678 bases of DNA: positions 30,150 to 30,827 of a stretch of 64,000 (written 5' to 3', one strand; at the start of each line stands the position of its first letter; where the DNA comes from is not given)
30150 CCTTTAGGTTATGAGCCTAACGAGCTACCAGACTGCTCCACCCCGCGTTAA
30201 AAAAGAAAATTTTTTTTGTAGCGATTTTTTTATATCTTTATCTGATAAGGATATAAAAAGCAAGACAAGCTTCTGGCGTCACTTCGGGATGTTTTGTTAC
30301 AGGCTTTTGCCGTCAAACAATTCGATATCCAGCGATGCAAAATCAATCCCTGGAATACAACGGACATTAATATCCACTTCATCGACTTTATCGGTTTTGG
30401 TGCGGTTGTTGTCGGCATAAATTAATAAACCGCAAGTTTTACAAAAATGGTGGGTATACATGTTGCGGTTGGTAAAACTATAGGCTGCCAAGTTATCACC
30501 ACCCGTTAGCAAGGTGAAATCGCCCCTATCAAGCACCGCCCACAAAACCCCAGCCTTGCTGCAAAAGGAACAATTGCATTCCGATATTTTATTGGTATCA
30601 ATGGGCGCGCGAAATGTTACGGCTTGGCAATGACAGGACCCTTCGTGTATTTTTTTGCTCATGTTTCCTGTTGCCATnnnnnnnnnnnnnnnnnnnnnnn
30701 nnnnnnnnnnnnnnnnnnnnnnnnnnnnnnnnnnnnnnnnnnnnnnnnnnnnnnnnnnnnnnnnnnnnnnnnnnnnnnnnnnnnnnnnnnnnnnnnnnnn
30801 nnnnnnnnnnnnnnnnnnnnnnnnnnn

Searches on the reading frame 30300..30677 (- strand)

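Call 22: search_protein_families(library=pfam, proteins=[window:30300-30677:-], max_evalue=0.001)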
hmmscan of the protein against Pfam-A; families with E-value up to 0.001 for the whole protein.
window:30300-30677:- (126 aa): 1 family
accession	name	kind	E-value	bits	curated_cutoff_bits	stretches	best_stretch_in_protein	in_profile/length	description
PF04828.22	GFA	-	1e-11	45.3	24.3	1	12-94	3-89/115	Glutathione-dependent formaldehyde-activating enzyme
